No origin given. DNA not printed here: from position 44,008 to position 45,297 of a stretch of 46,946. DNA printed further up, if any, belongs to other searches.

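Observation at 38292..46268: Arn-like / GtrA-GtrB-type lipid-carrier aminosugar glycosylation cluster with three GT-C membrane proteins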

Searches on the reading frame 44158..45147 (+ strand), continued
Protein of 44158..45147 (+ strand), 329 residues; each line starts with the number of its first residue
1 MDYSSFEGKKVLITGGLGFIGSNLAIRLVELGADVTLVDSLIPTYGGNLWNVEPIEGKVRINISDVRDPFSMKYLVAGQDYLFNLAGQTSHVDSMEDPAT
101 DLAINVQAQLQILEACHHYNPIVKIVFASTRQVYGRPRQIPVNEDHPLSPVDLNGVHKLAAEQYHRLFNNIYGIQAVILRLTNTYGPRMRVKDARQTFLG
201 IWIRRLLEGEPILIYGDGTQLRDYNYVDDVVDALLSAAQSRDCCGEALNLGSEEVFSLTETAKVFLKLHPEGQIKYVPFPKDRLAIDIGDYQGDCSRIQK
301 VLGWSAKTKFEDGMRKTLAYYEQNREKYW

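Call 39: find_homologous_proteins(query=window:44158-45147:+)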
Query window:44158-45147:+ (329 aa): 8000 proteins with E <= 0.001 among 8000 candidates; the best 120 are listed.
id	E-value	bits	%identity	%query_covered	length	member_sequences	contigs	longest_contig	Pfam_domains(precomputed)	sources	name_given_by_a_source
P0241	6.8e-196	668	88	100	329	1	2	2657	PF04321.24,PF16363.12,PF02719.22,PF01073.26,PF01370.28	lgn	-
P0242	1.7e-195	667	88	100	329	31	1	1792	PF04321.24,PF16363.12,PF01073.26,PF01370.28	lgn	-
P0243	6.3e-194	662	87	100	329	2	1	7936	PF04321.24,PF16363.12,PF02719.22,PF01073.26,PF01370.28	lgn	-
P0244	6.3e-193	658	87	100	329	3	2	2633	PF04321.24,PF16363.12,PF02719.22,PF01073.26,PF01370.28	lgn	-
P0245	2.2e-191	653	86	100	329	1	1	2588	PF04321.24,PF16363.12,PF02719.22,PF01073.26,PF01370.28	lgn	-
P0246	9.1e-191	651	86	100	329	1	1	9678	PF04321.24,PF16363.12,PF02719.22,PF01073.26,PF01370.28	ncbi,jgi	-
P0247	1.2e-187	641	87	97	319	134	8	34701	PF04321.24,PF16363.12,PF01073.26,PF01370.28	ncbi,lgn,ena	-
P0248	1.5e-183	628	82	100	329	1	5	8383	PF04321.24,PF16363.12,PF02719.22,PF01073.26,PF01370.28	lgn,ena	-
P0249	2.0e-183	627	82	100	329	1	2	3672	PF04321.24,PF16363.12,PF02719.22,PF01073.26,PF01370.28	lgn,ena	-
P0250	2.0e-183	627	82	100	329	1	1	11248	PF04321.24,PF16363.12,PF02719.22,PF01073.26,PF01370.28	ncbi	-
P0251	2.7e-183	627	82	100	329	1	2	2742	PF04321.24,PF16363.12,PF02719.22,PF01073.26,PF01370.28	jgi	jgi:nucleoside-diphosphate-sugar epimerase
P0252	2.8e-183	627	82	100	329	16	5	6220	PF04321.24,PF16363.12,PF02719.22,PF01073.26,PF01370.28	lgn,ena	-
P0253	2.8e-183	627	82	100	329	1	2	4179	PF04321.24,PF16363.12,PF02719.22,PF01073.26,PF01370.28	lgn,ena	-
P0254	2.8e-183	627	82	100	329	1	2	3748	PF04321.24,PF16363.12,PF02719.22,PF01073.26,PF01370.28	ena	-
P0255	5.2e-183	626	82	100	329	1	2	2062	PF04321.24,PF16363.12,PF02719.22,PF01073.26,PF01370.28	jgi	-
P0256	5.3e-183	626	82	100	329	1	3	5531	PF04321.24,PF16363.12,PF02719.22,PF01073.26,PF01370.28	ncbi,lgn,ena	-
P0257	5.4e-183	626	82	100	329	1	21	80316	PF04321.24,PF16363.12,PF02719.22,PF01073.26,PF01370.28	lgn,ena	-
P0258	7.1e-183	625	81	100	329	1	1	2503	PF04321.24,PF16363.12,PF02719.22,PF01073.26,PF01370.28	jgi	-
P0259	7.4e-183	625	81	100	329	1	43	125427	PF04321.24,PF16363.12,PF02719.22,PF01073.26,PF01370.28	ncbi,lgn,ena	-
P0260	9.9e-183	625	81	100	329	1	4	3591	PF04321.24,PF16363.12,PF02719.22,PF01073.26,PF01370.28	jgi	-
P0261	1.0e-182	625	82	100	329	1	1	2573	PF04321.24,PF16363.12,PF02719.22,PF01073.26,PF01370.28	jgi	-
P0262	1.0e-182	625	82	100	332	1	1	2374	PF04321.24,PF16363.12,PF02719.22,PF01073.26,PF01370.28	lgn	-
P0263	1.4e-182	624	81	100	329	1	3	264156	PF04321.24,PF16363.12,PF02719.22,PF01073.26,PF01370.28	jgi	-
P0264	2.7e-182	623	82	100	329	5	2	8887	PF04321.24,PF16363.12,PF02719.22,PF01073.26,PF01370.28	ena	-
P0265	3.7e-182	623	82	100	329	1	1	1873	PF04321.24,PF16363.12,PF01073.26,PF01370.28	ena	-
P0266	1.3e-181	621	82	100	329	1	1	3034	PF04321.24,PF16363.12,PF02719.22,PF01073.26,PF01370.28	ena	-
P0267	7.3e-179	612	81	100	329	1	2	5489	PF04321.24,PF16363.12,PF01073.26,PF01370.28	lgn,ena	-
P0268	8.8e-179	612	81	100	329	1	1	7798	PF04321.24,PF16363.12,PF01073.26,PF01370.28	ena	-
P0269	1.3e-178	611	81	100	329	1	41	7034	PF04321.24,PF16363.12,PF01073.26,PF01370.28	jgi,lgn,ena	-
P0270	2.3e-178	610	81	100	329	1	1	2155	PF04321.24,PF16363.12,PF01073.26,PF01370.28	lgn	-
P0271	2.5e-178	610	81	100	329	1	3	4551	PF04321.24,PF16363.12,PF02719.22,PF01073.26,PF01370.28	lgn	-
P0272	2.6e-178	610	81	100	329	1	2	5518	PF04321.24,PF16363.12,PF01073.26,PF01370.28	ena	-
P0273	2.6e-178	610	81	100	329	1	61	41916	PF04321.24,PF16363.12,PF01073.26,PF01370.28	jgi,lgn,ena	-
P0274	3.4e-178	610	80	100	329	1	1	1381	PF04321.24,PF16363.12,PF01073.26,PF01370.28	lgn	-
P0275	3.5e-178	610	81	100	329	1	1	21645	PF04321.24,PF16363.12,PF02719.22,PF01073.26,PF01370.28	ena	-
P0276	5.1e-178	609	81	100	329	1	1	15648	PF04321.24,PF16363.12,PF02719.22,PF01073.26,PF01370.28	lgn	-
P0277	6.8e-178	609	81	100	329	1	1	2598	PF04321.24,PF16363.12,PF01073.26,PF01370.28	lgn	-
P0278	6.8e-178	609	81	100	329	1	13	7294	PF04321.24,PF16363.12,PF01073.26,PF01370.28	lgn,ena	-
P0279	7.2e-178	609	79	100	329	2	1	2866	PF04321.24,PF16363.12,PF01073.26,PF01370.28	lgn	-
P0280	1.0e-177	608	81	99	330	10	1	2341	PF04321.24,PF16363.12,PF02719.22,PF01073.26,PF01370.28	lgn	-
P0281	1.5e-177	608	80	100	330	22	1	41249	PF04321.24,PF16363.12,PF02719.22,PF01073.26,PF01370.28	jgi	-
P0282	4.6e-177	606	80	100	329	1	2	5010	PF04321.24,PF16363.12,PF02719.22,PF01073.26,PF01370.28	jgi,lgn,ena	-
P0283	4.7e-177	606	81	100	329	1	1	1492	PF04321.24,PF16363.12,PF01073.26,PF01370.28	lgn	-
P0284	7.6e-177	605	80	100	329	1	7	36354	PF04321.24,PF16363.12,PF02719.22,PF01073.26,PF01370.28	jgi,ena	-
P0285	8.4e-177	605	79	100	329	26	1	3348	PF04321.24,PF16363.12,PF01073.26,PF01370.28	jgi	-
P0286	2.3e-176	604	80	100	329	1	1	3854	PF04321.24,PF16363.12,PF02719.22,PF01073.26,PF01370.28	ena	-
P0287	3.2e-175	600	79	100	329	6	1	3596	PF04321.24,PF16363.12,PF02719.22,PF01073.26,PF01370.28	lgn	-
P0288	5.1e-175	599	78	100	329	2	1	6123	PF04321.24,PF16363.12,PF01073.26,PF01370.28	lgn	-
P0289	5.7e-175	599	79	100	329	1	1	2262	PF04321.24,PF16363.12,PF02719.22,PF01073.26,PF01370.28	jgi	jgi:nucleoside-diphosphate-sugar epimerase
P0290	1.0e-174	598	77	100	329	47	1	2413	PF04321.24,PF16363.12,PF01073.26,PF01370.28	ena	-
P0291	2.0e-174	597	80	98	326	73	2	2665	PF04321.24,PF16363.12,PF02719.22,PF01073.26,PF01370.28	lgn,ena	-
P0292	4.4e-174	596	78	100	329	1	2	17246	PF04321.24,PF16363.12,PF01073.26,PF01370.28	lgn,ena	-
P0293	1.5e-173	595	78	99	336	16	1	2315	PF04321.24,PF16363.12,PF01073.26,PF01370.28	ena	-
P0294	2.5e-173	594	78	100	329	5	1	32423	PF04321.24,PF16363.12,PF01073.26,PF01370.28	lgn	-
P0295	5.0e-173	593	78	100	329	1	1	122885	PF04321.24,PF16363.12,PF01073.26,PF01370.28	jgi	-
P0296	2.3e-172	591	77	100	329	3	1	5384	PF04321.24,PF16363.12,PF01073.26,PF01370.28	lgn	-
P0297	3.5e-172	590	78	100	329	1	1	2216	PF04321.24,PF16363.12,PF02719.22,PF01073.26,PF01370.28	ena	-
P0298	5.6e-172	589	79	99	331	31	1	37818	PF04321.24,PF16363.12,PF02719.22,PF01073.26,PF01370.28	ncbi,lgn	-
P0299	9.1e-172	589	78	100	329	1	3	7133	PF04321.24,PF16363.12,PF02719.22,PF01073.26,PF01370.28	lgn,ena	-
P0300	1.1e-171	588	78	98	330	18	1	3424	PF04321.24,PF16363.12,PF01073.26,PF01370.28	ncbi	-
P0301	1.6e-170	585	77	100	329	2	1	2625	PF04321.24,PF16363.12,PF01073.26,PF01370.28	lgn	-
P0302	8.9e-169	579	77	100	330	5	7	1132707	PF04321.24,PF16363.12,PF02719.22,PF01073.26,PF01370.28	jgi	-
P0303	4.6e-168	577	82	91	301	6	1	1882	PF04321.24,PF16363.12,PF01073.26,PF01370.28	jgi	jgi:nucleoside-diphosphate-sugar epimerase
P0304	6.3e-166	570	75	100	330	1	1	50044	PF04321.24,PF16363.12,PF02719.22,PF01073.26,PF01370.28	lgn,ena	-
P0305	3.3e-156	538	71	100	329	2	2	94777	PF04321.24,PF16363.12,PF02719.22,PF01073.26,PF01370.28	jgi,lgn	jgi:nucleoside-diphosphate-sugar epimerase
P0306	8.3e-155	533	69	100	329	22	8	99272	PF04321.24,PF16363.12,PF01073.26,PF01370.28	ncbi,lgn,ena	-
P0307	2.4e-154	532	69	99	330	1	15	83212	PF04321.24,PF16363.12,PF02719.22,PF01073.26,PF01370.28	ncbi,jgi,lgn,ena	-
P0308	2.2e-153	528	69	99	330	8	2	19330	PF04321.24,PF16363.12,PF02719.22,PF01073.26,PF01370.28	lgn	-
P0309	2.5e-153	528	69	100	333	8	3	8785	PF04321.24,PF16363.12,PF02719.22,PF01073.26,PF01370.28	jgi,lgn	-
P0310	4.8e-152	524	67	100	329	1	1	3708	PF04321.24,PF16363.12,PF02719.22,PF01073.26,PF01370.28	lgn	-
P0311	5.0e-152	524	67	100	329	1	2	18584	PF04321.24,PF16363.12,PF02719.22,PF01073.26,PF01370.28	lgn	-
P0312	5.1e-152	524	69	100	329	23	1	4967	PF04321.24,PF16363.12,PF01073.26,PF01370.28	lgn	-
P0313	6.0e-152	524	70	100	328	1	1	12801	PF04321.24,PF16363.12,PF01073.26,PF01370.28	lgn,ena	-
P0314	8.6e-152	523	67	100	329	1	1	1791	PF04321.24,PF16363.12,PF02719.22,PF01073.26,PF01370.28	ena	-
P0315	1.7e-151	522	67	100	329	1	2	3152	PF04321.24,PF16363.12,PF02719.22,PF01073.26,PF01370.28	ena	-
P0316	2.3e-151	522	69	98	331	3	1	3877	PF04321.24,PF16363.12,PF02719.22,PF01073.26,PF01370.28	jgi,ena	-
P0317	3.1e-151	521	67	100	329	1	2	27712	PF04321.24,PF16363.12,PF02719.22,PF01073.26,PF01370.28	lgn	-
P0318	4.3e-151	521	67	100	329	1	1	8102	PF04321.24,PF16363.12,PF02719.22,PF01073.26,PF01370.28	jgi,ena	-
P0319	4.4e-151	521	69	100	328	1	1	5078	PF04321.24,PF16363.12,PF01073.26,PF01370.28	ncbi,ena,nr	ncbi:MAG: NAD-dependent epimerase/dehydratase family protein [Chloroflexi bacterium]|nr:NAD-dependen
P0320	6.1e-151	520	69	100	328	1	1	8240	PF04321.24,PF16363.12,PF01073.26,PF01370.28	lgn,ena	-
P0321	6.1e-151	520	69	100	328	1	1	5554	PF04321.24,PF16363.12,PF01073.26,PF01370.28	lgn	-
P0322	6.1e-151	520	69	100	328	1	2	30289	PF04321.24,PF16363.12,PF01073.26,PF01370.28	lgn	-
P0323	8.1e-151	520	67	100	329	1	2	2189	PF04321.24,PF16363.12,PF02719.22,PF01073.26,PF01370.28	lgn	-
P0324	8.2e-151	520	67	100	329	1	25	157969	PF04321.24,PF16363.12,PF02719.22,PF01073.26,PF01370.28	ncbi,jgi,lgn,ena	-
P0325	1.2e-150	519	69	100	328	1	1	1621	PF04321.24,PF16363.12,PF01073.26,PF01370.28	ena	-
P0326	1.5e-150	519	67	100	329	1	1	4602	PF04321.24,PF16363.12,PF02719.22,PF01073.26,PF01370.28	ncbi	-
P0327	1.6e-150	519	69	100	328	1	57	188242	PF04321.24,PF16363.12,PF01073.26,PF01370.28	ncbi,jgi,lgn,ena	jgi:nucleoside-diphosphate-sugar epimerase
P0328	1.9e-150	519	68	100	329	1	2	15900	PF04321.24,PF16363.12,PF01073.26,PF01370.28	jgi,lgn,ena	-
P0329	2.1e-150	519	67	100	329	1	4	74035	PF04321.24,PF16363.12,PF02719.22,PF01073.26,PF01370.28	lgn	-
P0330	2.1e-150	519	67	100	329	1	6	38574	PF04321.24,PF16363.12,PF02719.22,PF01073.26,PF01370.28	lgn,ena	-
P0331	2.2e-150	518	69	100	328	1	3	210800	PF04321.24,PF16363.12,PF01073.26,PF01370.28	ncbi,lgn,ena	-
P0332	2.2e-150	518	69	100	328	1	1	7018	PF04321.24,PF16363.12,PF01073.26,PF01370.28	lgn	-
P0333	3.0e-150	518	69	100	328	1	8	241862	PF04321.24,PF16363.12,PF01073.26,PF01370.28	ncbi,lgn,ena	-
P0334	3.0e-150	518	67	100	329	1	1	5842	PF04321.24,PF16363.12,PF02719.22,PF01073.26,PF01370.28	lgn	-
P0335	3.0e-150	518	69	100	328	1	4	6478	PF04321.24,PF16363.12,PF01073.26,PF01370.28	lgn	-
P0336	4.0e-150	518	67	100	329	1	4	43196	PF04321.24,PF16363.12,PF02719.22,PF01073.26,PF01370.28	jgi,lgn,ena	-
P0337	5.8e-150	517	69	100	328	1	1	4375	PF04321.24,PF16363.12,PF01073.26,PF01370.28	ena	-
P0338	6.9e-150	517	69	98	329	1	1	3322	PF04321.24,PF16363.12,PF02719.22,PF01073.26,PF01370.28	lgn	-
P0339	7.3e-150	517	67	100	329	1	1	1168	PF04321.24,PF16363.12,PF02719.22,PF01073.26,PF01370.28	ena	-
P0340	7.6e-150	517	67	100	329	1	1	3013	PF04321.24,PF16363.12,PF02719.22,PF01073.26,PF01370.28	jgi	-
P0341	7.9e-150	517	69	100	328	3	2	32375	PF04321.24,PF16363.12,PF01073.26,PF01370.28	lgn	-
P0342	1.1e-149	516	69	100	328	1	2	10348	PF04321.24,PF16363.12,PF01073.26,PF01370.28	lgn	-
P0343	1.2e-149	516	67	100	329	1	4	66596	PF04321.24,PF16363.12,PF02719.22,PF01073.26,PF01370.28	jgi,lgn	-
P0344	1.6e-149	516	70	100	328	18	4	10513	PF04321.24,PF16363.12,PF01073.26,PF01370.28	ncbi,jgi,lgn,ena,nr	ncbi:MAG TPA: NAD-dependent epimerase/dehydratase family protein [Anaerolineaceae bacterium]|nr:NAD-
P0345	1.8e-149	515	68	100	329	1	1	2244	PF04321.24,PF16363.12,PF01073.26,PF01370.28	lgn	-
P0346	2.0e-149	515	67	100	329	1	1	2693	PF04321.24,PF16363.12,PF02719.22,PF01073.26,PF01370.28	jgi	-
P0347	2.1e-149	515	68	100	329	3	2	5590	PF04321.24,PF16363.12,PF01073.26,PF01370.28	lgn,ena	-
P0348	2.8e-149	515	68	100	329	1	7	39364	PF04321.24,PF16363.12,PF01073.26,PF01370.28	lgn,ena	-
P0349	3.7e-149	514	67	100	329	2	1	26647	PF04321.24,PF16363.12,PF01073.26,PF01370.28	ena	-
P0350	3.9e-149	514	68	100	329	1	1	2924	PF04321.24,PF16363.12,PF01073.26,PF01370.28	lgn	-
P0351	7.4e-149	513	67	100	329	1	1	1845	PF04321.24,PF16363.12,PF02719.22,PF01073.26,PF01370.28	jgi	-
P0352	7.6e-149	513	66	100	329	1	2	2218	PF04321.24,PF16363.12,PF02719.22,PF01073.26,PF01370.28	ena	-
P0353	9.1e-149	513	67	100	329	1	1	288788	PF04321.24,PF16363.12,PF01073.26,PF01370.28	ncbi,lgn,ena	-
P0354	9.2e-149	513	66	100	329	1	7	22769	PF04321.24,PF16363.12,PF01073.26,PF01370.28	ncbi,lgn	-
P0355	2.0e-148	512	66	100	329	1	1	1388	PF04321.24,PF16363.12,PF02719.22,PF01073.26,PF01370.28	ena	-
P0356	5.4e-148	511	70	100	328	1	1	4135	PF04321.24,PF16363.12,PF01073.26,PF01370.28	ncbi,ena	-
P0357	5.4e-148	511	70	100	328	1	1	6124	PF04321.24,PF16363.12,PF01073.26,PF01370.28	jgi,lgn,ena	-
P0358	1.6e-147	509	66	98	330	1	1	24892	PF04321.24,PF16363.12,PF02719.22,PF01073.26,PF01370.28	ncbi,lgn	-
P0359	2.1e-147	509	66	100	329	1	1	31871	PF04321.24,PF16363.12,PF01073.26,PF01370.28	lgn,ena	-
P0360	3.9e-147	508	66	100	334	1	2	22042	PF04321.24,PF16363.12,PF02719.22,PF01073.26,PF01370.28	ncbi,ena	-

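Call 60: search_protein_representatives(protein=window:44158-45147:+)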
Query: 329 residues. Proteins with E-value up to 0.001 (for the whole library): 87501; up to 1e-10: 36507; up to 1e-30: 2606. The best 150 are listed.
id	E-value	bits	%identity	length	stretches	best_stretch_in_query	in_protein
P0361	3.7e-115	401.0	55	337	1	2-327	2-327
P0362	1.2e-113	396.0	37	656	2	4-328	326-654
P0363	3.3e-108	378.2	66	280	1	2-281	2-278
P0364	3.9e-107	374.6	53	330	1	6-329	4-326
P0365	4.4e-107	374.5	51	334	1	5-329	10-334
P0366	1.1e-106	373.2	53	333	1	5-328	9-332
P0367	2.6e-106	371.9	52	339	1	6-328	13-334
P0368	1.9e-104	365.8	67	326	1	5-242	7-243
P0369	9.1e-104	363.6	51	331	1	4-329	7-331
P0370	5.6e-101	354.4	48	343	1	6-327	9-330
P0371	9.8e-101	353.6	63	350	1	4-253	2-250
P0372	1.1e-100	353.5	49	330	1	6-328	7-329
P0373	7.4e-100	350.7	53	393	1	12-310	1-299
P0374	1.0e-99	350.3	50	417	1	4-328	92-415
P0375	5.2e-98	344.7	49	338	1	4-328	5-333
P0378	9.2e-96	337.3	51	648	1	4-324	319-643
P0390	5.7e-87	308.4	51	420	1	2-276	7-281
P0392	5.6e-86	305.1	45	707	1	6-323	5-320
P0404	4.3e-81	289.1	53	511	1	3-252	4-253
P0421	2.6e-78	279.9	55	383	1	5-264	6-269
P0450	2.4e-73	263.6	50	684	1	6-301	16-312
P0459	1.5e-71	257.7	52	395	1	12-252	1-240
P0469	6.5e-70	252.3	47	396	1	63-310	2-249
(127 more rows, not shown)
